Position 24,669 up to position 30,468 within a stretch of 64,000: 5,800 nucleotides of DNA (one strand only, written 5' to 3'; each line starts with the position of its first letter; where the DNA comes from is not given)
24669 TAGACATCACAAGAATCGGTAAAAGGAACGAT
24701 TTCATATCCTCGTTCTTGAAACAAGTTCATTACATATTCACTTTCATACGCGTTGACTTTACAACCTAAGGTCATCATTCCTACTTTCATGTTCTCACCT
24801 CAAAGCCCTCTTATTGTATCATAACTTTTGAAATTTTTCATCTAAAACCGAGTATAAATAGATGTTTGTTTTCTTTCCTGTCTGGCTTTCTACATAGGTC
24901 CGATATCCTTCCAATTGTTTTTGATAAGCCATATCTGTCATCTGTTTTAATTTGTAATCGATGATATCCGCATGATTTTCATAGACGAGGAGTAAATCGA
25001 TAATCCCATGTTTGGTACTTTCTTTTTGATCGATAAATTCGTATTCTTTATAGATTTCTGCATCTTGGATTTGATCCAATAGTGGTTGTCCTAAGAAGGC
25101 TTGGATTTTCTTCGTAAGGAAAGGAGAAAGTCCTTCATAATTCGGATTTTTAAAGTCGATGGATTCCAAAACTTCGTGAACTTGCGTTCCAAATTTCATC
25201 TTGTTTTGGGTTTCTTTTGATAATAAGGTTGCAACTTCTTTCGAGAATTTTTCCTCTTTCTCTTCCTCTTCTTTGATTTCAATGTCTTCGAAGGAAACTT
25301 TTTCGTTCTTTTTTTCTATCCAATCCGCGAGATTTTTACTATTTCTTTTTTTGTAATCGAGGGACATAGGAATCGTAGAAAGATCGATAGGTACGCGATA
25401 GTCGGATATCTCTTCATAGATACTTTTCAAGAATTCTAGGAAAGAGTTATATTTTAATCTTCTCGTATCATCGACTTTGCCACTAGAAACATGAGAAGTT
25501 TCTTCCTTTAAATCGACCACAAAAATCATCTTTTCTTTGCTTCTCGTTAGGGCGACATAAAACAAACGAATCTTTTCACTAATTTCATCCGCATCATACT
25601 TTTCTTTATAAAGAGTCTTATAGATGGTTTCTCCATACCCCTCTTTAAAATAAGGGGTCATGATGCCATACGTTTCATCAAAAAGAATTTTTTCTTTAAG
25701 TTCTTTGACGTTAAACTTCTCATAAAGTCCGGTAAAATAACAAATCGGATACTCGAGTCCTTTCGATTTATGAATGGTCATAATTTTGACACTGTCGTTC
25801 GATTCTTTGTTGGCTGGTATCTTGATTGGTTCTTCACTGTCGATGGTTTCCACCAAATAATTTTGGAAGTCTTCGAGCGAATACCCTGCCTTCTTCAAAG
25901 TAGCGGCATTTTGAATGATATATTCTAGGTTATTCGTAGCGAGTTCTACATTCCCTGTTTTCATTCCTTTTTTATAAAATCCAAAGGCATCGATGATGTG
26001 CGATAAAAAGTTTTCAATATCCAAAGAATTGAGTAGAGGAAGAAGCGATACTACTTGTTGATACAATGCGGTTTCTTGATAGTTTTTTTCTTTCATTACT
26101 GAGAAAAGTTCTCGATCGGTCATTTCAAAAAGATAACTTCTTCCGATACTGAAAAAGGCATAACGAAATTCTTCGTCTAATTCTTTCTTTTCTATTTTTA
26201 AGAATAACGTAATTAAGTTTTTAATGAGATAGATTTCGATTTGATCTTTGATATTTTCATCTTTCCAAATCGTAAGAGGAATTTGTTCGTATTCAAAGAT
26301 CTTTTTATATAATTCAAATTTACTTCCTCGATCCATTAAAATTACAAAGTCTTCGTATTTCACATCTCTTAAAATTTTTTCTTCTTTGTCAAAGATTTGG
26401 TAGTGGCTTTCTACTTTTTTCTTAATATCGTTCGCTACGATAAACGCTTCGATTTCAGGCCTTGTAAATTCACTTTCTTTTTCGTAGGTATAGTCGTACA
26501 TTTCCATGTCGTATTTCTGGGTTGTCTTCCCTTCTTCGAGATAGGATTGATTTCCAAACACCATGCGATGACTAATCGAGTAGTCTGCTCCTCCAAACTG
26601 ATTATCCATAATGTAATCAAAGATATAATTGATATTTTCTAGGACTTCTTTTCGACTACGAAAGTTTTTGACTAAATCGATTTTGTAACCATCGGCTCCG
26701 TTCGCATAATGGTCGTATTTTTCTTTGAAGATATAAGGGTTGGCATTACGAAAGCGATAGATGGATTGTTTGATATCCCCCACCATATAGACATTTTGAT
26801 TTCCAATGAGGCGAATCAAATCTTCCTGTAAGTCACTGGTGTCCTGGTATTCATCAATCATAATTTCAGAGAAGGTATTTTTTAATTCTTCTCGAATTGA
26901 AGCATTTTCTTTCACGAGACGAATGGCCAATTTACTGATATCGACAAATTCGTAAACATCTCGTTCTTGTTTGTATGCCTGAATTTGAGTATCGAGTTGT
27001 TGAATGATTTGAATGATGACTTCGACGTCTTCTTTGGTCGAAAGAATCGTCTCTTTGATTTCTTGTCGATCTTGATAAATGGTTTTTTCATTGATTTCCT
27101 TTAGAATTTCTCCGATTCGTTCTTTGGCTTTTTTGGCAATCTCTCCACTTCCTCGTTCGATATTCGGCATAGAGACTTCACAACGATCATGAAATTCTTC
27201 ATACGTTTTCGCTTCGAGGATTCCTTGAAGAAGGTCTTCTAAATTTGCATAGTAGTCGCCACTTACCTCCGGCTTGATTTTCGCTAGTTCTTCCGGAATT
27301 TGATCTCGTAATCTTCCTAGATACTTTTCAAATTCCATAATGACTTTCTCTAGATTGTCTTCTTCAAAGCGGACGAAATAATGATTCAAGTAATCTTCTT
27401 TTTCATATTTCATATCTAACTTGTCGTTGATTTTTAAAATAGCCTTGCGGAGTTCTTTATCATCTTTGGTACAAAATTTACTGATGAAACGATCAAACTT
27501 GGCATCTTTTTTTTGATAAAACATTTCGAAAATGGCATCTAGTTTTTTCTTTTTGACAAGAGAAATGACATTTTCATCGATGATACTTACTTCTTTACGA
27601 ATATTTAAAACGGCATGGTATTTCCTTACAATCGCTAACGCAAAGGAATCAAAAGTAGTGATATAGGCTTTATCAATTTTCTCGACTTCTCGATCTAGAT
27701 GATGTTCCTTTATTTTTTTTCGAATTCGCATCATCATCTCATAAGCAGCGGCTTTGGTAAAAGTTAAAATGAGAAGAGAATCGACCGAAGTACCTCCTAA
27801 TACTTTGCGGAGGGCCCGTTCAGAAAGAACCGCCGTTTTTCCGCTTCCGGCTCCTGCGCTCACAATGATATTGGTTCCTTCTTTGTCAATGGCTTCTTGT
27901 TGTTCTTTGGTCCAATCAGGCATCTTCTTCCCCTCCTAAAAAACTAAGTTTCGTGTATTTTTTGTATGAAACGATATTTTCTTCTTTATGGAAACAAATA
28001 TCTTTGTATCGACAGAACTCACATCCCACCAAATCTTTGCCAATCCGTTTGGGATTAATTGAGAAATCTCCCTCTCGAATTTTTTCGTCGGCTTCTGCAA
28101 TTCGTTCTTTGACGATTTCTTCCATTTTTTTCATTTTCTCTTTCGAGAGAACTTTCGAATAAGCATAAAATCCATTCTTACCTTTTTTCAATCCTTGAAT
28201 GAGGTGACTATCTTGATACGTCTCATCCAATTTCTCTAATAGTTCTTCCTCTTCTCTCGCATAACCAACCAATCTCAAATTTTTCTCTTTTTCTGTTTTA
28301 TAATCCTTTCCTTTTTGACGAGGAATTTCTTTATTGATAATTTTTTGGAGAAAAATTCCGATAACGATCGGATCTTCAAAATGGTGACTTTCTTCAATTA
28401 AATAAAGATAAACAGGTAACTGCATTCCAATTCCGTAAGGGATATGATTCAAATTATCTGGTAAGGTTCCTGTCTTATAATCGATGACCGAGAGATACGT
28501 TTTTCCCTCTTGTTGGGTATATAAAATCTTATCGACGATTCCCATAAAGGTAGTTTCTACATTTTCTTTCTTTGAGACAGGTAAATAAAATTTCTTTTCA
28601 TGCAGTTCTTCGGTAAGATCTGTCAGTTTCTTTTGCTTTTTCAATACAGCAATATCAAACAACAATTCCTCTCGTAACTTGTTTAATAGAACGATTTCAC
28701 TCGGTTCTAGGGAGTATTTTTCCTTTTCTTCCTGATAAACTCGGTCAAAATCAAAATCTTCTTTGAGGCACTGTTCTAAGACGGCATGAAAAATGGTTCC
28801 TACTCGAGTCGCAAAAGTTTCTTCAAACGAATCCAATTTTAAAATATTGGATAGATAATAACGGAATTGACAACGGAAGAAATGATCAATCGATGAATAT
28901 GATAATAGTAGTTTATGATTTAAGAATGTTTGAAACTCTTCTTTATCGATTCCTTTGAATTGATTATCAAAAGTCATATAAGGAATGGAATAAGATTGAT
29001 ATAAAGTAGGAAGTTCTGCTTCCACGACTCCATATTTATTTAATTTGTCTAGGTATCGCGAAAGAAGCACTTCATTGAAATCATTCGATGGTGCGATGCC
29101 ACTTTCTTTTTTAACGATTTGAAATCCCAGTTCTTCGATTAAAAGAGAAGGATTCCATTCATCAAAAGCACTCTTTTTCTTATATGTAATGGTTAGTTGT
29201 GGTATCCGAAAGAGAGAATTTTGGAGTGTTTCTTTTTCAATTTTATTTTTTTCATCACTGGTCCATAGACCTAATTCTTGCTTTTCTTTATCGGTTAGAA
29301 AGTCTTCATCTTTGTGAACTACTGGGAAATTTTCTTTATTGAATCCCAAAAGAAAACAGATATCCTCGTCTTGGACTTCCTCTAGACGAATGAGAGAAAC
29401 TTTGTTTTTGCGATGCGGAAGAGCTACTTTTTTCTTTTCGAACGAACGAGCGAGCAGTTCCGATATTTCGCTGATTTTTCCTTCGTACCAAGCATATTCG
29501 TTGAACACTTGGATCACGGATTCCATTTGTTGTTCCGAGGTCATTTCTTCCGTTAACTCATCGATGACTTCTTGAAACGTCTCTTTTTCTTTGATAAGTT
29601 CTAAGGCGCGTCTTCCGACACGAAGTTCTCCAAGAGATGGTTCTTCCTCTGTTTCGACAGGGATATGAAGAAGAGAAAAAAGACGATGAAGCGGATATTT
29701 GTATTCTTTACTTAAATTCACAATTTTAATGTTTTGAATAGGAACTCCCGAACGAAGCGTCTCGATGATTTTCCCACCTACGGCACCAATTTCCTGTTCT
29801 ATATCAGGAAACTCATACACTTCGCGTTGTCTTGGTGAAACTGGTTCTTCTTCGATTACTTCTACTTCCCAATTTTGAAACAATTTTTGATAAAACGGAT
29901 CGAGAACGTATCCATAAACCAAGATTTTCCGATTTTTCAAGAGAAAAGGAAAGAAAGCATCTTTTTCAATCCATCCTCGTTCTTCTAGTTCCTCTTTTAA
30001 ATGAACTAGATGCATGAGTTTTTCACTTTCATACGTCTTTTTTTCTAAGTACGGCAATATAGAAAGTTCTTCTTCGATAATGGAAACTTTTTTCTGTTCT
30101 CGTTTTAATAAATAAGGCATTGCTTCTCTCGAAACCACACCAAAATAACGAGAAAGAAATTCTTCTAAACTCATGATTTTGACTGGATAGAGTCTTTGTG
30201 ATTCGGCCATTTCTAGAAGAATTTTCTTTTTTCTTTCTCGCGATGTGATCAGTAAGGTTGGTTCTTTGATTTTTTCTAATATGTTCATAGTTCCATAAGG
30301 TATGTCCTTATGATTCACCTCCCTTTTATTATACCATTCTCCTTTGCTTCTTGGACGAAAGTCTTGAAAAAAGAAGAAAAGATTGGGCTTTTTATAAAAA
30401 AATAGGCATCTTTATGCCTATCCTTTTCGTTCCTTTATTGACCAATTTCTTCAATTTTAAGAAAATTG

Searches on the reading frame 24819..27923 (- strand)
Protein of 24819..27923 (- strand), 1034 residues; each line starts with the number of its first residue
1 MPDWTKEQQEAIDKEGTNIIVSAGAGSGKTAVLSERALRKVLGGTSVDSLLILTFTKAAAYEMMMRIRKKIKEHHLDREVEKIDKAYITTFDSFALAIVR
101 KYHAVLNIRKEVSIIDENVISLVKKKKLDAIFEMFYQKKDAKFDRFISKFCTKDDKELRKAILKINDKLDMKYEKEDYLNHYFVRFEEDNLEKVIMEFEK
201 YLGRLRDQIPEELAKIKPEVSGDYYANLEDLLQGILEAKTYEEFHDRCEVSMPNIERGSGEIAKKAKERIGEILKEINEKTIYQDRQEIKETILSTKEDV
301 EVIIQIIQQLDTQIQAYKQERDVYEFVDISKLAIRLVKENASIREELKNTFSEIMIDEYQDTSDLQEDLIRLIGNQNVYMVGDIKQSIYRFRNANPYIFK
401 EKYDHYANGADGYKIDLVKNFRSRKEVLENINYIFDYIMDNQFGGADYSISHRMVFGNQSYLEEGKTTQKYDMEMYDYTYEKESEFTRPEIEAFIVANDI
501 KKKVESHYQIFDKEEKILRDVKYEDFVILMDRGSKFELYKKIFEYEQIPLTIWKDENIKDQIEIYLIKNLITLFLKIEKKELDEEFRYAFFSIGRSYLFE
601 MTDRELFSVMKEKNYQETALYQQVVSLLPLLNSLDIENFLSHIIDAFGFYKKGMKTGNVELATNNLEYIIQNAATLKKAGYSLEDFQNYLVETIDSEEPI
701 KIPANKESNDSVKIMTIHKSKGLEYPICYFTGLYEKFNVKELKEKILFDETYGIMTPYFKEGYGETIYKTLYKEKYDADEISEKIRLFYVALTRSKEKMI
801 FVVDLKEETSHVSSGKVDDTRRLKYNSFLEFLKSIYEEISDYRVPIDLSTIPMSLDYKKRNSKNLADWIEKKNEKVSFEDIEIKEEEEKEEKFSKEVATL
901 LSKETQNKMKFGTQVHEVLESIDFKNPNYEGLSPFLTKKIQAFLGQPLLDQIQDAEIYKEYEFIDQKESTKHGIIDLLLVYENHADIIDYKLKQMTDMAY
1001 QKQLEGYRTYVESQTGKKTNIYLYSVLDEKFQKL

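Call 25: search_protein_families(library=pfam, proteins=[window:24819-27923:-], max_evalue=0.0001)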
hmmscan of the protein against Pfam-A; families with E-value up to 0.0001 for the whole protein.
window:24819-27923:- (1034 aa): 5 families
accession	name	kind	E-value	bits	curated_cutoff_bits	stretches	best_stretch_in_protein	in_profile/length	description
PF00580.27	UvrD-helicase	-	9.3e-50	170.2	23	1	4-406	1-270/271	UvrD/REP helicase N-terminal domain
PF13245.12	AAA_19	-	4.4e-15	56.5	25.1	2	8-117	1-98/134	AAA domain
PF13361.12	UvrD_C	-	4.8e-13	49.7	25.6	1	663-801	238-345/350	UvrD-like helicase C-terminal domain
PF13538.12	UvrD_C_2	-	1.4e-07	31.7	27.4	0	714-735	4-25/52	UvrD-like helicase C-terminal domain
PF01443.25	Viral_helicase1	-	6.1e-06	26.7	21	0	348-405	55-117/228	Viral superfamily 1 RNA helicase core domain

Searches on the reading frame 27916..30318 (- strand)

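Call 25: search_protein_families(library=pfam, proteins=[window:27916-30318:-], max_evalue=0.0001)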
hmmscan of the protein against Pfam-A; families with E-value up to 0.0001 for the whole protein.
window:27916-30318:- (800 aa): 2 families
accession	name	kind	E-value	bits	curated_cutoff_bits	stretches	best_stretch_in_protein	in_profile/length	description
PF12705.13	PDDEXK_1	-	1.6e-27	97.5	22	1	472-775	2-246/247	PD-(D/E)XK nuclease superfamily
PF08696.17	Dna2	-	1.4e-05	25.4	22.4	1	464-551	48-135/204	DNA replication factor Dna2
